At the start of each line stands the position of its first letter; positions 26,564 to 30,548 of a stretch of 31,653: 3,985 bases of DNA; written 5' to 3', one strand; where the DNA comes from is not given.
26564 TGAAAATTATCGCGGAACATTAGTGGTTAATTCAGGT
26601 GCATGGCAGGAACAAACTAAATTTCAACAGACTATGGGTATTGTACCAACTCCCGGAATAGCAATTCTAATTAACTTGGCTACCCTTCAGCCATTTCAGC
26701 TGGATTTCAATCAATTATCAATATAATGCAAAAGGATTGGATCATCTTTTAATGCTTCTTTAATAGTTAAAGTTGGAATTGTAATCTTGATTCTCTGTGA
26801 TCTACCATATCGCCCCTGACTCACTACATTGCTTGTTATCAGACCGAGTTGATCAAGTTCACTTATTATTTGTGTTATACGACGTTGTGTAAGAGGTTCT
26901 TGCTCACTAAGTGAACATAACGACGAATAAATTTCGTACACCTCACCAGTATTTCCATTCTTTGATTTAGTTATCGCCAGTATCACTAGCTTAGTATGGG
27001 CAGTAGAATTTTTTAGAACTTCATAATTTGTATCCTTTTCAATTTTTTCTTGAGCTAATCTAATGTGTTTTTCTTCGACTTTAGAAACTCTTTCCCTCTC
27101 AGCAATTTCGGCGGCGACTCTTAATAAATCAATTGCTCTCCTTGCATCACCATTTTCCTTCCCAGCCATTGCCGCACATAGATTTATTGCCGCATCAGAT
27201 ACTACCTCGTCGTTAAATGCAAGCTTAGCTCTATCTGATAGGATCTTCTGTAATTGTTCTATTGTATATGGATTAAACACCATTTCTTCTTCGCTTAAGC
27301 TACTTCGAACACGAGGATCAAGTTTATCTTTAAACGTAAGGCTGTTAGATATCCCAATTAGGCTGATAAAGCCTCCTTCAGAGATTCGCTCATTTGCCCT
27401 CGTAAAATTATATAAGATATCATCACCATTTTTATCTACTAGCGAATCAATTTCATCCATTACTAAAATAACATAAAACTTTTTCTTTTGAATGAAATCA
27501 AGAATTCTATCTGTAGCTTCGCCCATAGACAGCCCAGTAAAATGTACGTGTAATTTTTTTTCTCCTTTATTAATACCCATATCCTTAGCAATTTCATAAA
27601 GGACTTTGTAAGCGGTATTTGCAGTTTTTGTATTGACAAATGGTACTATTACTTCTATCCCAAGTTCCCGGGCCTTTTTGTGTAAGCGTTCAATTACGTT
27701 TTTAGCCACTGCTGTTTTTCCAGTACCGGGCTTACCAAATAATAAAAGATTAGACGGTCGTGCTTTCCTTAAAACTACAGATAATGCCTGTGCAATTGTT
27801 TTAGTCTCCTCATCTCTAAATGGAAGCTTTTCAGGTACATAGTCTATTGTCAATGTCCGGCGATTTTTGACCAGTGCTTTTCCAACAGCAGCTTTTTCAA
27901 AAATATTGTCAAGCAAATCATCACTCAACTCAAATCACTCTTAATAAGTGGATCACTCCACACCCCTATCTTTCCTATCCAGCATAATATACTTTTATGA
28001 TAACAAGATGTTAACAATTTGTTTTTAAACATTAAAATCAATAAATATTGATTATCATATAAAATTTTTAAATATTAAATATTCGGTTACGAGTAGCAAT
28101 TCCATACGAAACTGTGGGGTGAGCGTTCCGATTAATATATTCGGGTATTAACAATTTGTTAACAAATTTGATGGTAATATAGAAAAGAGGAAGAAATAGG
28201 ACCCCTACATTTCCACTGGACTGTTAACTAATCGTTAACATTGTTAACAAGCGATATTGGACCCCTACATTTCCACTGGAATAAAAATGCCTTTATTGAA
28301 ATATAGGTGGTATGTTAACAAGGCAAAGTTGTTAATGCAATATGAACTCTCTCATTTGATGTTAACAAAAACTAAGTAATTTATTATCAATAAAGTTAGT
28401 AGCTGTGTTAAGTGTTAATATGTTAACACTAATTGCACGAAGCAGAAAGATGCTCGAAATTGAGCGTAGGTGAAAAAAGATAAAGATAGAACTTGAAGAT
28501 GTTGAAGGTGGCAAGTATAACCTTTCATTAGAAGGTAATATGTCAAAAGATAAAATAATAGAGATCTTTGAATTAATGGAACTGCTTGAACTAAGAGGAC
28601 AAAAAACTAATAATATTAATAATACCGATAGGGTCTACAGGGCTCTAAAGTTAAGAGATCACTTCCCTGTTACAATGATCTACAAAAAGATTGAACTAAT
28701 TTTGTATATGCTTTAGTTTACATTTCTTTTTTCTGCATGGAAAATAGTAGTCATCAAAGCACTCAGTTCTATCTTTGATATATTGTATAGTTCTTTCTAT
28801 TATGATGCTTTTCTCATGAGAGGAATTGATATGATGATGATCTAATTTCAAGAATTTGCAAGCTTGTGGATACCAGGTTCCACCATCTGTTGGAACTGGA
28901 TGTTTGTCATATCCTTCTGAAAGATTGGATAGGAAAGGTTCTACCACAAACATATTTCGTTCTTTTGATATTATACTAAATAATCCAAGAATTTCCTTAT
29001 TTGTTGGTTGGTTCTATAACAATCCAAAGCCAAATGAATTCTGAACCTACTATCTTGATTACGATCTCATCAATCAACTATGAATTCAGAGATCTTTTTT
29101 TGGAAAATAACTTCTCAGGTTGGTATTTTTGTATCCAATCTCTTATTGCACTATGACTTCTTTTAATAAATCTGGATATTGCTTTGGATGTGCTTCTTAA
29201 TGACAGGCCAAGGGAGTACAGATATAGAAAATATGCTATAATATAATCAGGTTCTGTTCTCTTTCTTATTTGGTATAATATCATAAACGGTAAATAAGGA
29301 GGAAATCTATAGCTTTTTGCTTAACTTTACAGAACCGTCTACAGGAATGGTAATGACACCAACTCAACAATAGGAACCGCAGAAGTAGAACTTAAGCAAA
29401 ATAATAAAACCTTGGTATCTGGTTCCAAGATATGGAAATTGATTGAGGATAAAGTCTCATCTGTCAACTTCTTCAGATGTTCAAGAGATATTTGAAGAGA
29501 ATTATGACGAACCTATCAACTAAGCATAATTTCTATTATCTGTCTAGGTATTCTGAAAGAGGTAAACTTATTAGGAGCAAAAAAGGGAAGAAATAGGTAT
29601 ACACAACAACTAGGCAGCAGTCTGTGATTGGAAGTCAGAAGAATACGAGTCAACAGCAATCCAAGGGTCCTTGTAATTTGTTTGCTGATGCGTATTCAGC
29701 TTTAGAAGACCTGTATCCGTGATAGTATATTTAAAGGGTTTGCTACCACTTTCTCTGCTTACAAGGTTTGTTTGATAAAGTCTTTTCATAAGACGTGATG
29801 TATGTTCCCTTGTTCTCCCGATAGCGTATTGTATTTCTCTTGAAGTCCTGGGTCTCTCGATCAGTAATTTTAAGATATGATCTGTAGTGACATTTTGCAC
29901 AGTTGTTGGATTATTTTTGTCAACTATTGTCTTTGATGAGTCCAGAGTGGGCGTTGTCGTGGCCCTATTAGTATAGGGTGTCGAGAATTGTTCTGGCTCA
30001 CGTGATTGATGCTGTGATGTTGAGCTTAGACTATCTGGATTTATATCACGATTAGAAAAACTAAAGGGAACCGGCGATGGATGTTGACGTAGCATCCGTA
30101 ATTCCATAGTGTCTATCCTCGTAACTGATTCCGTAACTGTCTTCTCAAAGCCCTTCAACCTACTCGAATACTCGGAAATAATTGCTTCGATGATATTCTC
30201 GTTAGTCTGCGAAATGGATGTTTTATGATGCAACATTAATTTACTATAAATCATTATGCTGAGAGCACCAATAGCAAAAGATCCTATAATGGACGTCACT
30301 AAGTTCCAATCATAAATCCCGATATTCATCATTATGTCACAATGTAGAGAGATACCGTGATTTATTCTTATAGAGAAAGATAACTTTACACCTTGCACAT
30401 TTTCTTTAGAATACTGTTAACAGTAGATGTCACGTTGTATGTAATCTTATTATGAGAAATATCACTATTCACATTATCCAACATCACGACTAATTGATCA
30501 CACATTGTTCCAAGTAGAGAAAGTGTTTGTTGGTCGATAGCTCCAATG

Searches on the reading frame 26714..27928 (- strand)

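Call 13: search_protein_families(library=pfam, proteins=[window:26714-27928:-], max_evalue=1)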
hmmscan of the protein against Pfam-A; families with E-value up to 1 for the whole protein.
window:26714-27928:- (405 aa): 35 families (the best 25 are shown)
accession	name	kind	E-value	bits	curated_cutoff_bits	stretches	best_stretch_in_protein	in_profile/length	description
PF22703.2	Cdc6_lid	-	9.6e-24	83.5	27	1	228-294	2-68/68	Cdc6 AAA+ ATPase-type lid domain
PF09079.17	Cdc6_C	-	3.2e-22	78.7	25.1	1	303-392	1-96/96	CDC6, C terminal winged helix domain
PF22606.2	Cdc6-ORC-like_ATPase_lid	-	7.5e-13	48.6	27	1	221-279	1-59/60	Cdc6/ORC-like, ATPase lid domain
PF00004.35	AAA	-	6.3e-11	43.3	21.2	1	61-211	1-122/131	ATPase family associated with various cellular activities (AAA)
PF13401.12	AAA_22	-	9.7e-11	42.5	27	1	58-175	5-104/130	AAA domain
PF13191.12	AAA_16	-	2.3e-10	41.7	32.6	1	34-180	1-160/167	AAA ATPase domain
PF01637.24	ATPase_2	-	3.1e-06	27.6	33.2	1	50-174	12-134/225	ATPase domain predominantly from Archaea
PF24883.2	NPHP3_N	-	3.7e-05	24.4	24.8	1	57-123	21-85/164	Nephrocystin 3, N-terminal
PF00931.28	NB-ARC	-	0.00017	21.4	23.5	1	46-160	6-109/248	NB-ARC domain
PF13245.12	AAA_19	-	0.00079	20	25.1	1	55-104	8-55/134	AAA domain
PF05621.17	TniB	-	0.00098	19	22.4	1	47-120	24-97/189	Bacterial TniB protein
PF12775.13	AAA_7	-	0.0012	18.9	25.8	1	58-106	33-78/181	P-loop containing dynein motor region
PF04851.21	ResIII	-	0.0014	19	22.5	1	54-160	19-134/164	Type III restriction enzyme, res subunit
PF05673.19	DUF815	-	0.0014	18.3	23.8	1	38-86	33-81/249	Protein of unknown function (DUF815)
PF03266.21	NTPase_1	-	0.0017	18.6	23.9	1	61-160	2-104/168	NTPase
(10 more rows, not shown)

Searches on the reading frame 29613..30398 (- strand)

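Call 13: search_protein_families(library=pfam, proteins=[window:29613-30398:-], max_evalue=1)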
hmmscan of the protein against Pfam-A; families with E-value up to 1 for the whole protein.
window:29613-30398:- (262 aa): 9 families
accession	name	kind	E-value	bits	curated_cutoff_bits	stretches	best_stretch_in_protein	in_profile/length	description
PF01978.25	TrmB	-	0.00051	20.3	25.6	1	176-228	15-66/68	Sugar-specific transcriptional regulator TrmB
PF25213.1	HVO_A0261_N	-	0.00064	20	35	1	174-238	15-75/86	HVO_A0261 N-terminal domain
PF13545.12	HTH_Crp_2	-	0.0038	17.6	27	1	182-232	21-67/70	Crp-like helix-turn-helix domain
PF13814.12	Replic_Relax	-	0.02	15.4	25.3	1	182-239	8-75/191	Replication-relaxation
PF20288.3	MC2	-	0.029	14.7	26.9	0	197-231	64-98/145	ABC-three component (ABC-3C) system Middle Component 2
PF06305.16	LapA_dom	-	0.079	13.3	28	1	28-67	14-54/64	Lipopolysaccharide assembly protein A domain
PF08100.18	Dimerisation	-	0.092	13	25.6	1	176-230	31-87/93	O-methyltransferase dimerisation domain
PF01047.28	MarR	-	0.13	12.6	24.6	1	185-216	19-50/59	MarR family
PF01022.26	HTH_5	-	0.16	12.3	22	1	175-214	7-46/47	Bacterial regulatory protein, arsR family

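Call 14: search_protein_families(library=ncbifam, proteins=[window:29613-30398:-], max_evalue=1)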
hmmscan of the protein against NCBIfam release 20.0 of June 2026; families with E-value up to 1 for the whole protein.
window:29613-30398:- (262 aa): 3 families
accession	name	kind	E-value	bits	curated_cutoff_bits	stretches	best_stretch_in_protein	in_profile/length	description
NF033788.1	HTH_metalloreg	subfamily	0.00063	19.5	55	1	174-233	15-75/77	metalloregulator ArsR/SmtB family transcription factor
NF008937.0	PRK12292.1-4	equivalog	0.055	12.3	693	1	73-140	69-129/395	ATP phosphoribosyltransferase regulatory subunit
NF053755.1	MsvR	equivalog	0.082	12.6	220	1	163-217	6-60/236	transcriptional factor MsvR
